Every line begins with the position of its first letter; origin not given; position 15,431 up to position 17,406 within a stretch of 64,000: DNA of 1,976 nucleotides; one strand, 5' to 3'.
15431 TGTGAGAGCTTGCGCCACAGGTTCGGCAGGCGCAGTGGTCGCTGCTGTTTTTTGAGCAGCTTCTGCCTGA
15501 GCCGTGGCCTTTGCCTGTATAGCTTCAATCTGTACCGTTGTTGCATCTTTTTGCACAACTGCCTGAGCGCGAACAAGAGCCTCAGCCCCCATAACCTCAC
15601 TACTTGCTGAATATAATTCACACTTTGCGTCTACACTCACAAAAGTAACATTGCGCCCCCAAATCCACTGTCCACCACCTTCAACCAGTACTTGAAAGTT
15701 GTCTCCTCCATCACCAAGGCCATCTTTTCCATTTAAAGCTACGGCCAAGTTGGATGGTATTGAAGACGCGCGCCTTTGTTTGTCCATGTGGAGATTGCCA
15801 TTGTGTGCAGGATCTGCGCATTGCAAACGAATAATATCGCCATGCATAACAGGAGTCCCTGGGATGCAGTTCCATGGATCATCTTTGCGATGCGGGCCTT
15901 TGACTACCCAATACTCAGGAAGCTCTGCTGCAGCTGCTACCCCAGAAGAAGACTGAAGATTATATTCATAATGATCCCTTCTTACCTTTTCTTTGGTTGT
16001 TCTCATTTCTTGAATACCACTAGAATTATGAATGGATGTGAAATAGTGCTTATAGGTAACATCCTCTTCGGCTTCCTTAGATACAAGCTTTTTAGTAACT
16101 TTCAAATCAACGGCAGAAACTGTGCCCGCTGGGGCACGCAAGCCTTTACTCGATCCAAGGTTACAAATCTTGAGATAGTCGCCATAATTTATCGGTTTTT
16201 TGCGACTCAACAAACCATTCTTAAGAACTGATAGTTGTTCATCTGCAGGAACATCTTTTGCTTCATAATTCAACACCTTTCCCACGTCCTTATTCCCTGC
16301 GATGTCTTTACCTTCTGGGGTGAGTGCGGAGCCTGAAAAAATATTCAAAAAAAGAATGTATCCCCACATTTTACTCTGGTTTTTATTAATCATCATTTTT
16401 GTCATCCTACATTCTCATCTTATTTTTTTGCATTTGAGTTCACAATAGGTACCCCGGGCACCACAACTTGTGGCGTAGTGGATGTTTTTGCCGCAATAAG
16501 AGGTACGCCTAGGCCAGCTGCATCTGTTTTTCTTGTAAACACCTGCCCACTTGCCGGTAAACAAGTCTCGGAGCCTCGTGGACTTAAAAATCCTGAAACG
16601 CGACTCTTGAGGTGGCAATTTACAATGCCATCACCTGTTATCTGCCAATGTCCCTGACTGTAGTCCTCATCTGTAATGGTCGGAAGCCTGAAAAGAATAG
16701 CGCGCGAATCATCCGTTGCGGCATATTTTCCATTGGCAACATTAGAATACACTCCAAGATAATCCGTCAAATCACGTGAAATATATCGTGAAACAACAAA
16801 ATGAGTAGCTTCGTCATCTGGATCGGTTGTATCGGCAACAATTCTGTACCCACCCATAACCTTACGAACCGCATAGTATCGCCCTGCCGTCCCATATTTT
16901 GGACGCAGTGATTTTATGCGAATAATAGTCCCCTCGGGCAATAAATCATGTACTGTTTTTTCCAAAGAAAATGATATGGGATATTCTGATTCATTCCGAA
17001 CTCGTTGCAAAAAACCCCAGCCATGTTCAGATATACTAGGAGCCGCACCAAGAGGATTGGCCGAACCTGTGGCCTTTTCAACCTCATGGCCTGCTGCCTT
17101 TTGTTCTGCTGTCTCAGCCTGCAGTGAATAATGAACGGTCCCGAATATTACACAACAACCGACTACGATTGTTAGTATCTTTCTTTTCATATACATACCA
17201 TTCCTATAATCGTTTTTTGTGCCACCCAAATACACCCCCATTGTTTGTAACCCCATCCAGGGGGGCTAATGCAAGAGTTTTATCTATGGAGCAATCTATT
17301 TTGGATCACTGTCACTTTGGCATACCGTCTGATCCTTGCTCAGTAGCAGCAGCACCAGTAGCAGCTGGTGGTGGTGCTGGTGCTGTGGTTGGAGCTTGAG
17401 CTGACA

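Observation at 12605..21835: Cluster of three paralogous secreted proteins, two of them giants (1266 and 1507 aa) built from triplicated FAMeT-like (Methyltransf_FA-like) domains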

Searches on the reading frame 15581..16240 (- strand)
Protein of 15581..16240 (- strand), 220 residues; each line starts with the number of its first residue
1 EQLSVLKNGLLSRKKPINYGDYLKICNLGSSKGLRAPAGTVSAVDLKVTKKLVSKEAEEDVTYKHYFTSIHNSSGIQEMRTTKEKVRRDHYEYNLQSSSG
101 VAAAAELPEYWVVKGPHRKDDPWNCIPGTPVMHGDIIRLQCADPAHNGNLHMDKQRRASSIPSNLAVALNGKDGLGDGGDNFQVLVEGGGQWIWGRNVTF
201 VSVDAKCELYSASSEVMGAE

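Call 79: search_solved_structures(query=A6, max_evalue=0.01)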
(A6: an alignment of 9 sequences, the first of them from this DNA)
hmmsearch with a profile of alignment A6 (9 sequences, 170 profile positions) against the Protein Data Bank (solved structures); distinct sequences matched with E-value up to 0.01: 11.
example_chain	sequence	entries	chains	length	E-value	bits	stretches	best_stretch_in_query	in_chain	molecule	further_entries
3mal_A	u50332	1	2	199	9.9e-11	44.9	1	13-155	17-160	Stromal cell-derived factor 2-like protein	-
1t9f_A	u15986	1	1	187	0.00053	23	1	21-153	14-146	protein 1d10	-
4i8m_A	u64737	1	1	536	0.0016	21.4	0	80-169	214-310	Ryanodine receptor 1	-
4i2s_A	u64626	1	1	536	0.002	21.1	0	111-169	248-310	Ryanodine receptor 1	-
4i3n_A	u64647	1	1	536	0.002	21.1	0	111-169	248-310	Ryanodine receptor 1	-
4i0y_A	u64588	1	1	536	0.002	21.1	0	111-169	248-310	Ryanodine receptor 1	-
4i37_A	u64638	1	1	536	0.002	21.1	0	111-169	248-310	Ryanodine receptor 1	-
4i7i_A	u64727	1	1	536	0.002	21.1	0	111-169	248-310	Ryanodine receptor 1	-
2xoa_A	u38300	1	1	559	0.0023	20.9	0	111-169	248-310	RYANODINE RECEPTOR 1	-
4i6i_A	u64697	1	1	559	0.0023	20.9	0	111-169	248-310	Ryanodine receptor 1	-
4i1e_A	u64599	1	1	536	0.0039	20.1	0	129-169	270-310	Ryanodine receptor 1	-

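Call 80: search_protein_families(library=pfam, alignment_id=A6, max_evalue=0.01)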
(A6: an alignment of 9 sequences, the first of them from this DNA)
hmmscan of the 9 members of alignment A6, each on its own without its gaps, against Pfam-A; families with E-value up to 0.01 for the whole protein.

A. member 1, seq(220 aa): 0 families

B. families by the number of members that match (of 9 scanned): 2 families
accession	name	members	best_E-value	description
PF02815.25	MIR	4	6e-07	MIR domain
PF08709.17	Ins145_P3_rec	1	0.0031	Inositol 1,4,5-trisphosphate/ryanodine receptor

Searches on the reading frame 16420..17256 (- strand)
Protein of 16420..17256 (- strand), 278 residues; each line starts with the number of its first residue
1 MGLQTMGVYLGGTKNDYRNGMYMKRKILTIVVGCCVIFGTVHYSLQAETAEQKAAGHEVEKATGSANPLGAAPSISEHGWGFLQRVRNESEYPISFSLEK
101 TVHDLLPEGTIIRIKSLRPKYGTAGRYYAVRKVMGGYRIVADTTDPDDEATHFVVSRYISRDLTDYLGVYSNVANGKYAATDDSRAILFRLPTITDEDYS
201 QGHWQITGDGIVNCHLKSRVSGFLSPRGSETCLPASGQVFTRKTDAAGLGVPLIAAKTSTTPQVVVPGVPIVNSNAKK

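Call 3: search_protein_families(library=pfam, proteins=[window:16420-17256:-], max_evalue=1)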
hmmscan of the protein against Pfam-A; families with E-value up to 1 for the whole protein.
window:16420-17256:- (278 aa): 0 families

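Call 4: search_protein_families(library=ncbifam, proteins=[window:16420-17256:-], max_evalue=1)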
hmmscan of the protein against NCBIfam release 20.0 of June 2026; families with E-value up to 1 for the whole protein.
window:16420-17256:- (278 aa): 0 families

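Call 16: find_homologous_proteins(query=window:16420-17190:-, max_evalue=0.001)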
Query window:16420-17190:- (256 aa): 4 proteins with E <= 0.001 among 986 candidates.
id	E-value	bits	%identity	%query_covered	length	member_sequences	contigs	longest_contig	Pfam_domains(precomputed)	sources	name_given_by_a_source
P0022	2.6e-168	576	100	100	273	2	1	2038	-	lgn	-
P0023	1.2e-52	197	56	63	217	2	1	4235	-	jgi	jgi:hypothetical protein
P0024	6.0e-47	178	54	62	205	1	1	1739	-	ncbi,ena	-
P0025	1.2e-37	148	43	66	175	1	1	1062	-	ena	-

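Call 25: search_solved_structures(query=window:16420-17190:-, max_evalue=10)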
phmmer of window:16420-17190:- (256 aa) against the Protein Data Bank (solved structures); distinct sequences matched with E-value up to 10: 4.
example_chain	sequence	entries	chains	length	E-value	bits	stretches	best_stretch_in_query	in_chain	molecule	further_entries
1t6s_A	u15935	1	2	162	0.094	15.3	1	67-148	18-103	conserved hypothetical protein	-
4bol_A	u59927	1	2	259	0.46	13.1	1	113-171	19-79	AMPDH2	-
4bj4_A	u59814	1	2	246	0.56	12.8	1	114-171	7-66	AMPDH2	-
4bpa_A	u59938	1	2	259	0.6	12.7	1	113-171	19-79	AMPDH2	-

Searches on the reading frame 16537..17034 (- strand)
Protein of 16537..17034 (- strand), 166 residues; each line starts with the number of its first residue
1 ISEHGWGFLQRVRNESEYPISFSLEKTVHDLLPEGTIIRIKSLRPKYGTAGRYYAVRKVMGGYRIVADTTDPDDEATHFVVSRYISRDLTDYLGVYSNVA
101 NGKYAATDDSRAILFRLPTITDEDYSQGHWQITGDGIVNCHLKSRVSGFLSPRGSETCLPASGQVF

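Call 44: search_solved_structures(query=A3, max_evalue=10, show_alignments=1)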
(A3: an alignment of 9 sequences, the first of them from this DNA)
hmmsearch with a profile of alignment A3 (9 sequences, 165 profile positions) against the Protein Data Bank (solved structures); distinct sequences matched with E-value up to 10: 0.

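Call 45: search_protein_families(library=pfam, alignment_id=A3, max_evalue=1)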
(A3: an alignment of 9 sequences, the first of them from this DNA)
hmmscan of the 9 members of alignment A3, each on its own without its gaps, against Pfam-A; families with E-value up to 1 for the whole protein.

A. member 1, seq(166 aa): 0 families

B. families by the number of members that match (of 9 scanned): 3 families
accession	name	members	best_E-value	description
PF14200.12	RicinB_lectin_2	1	0.025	Ricin-type beta-trefoil lectin domain-like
PF18865.6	AbiJ_NTD5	1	0.097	AbiJ N-terminal domain 5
PF23270.1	HAD_RAM2_N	1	0.24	Glycerol-3-phosphate acyltransferase RAM2-like, HAD-like domain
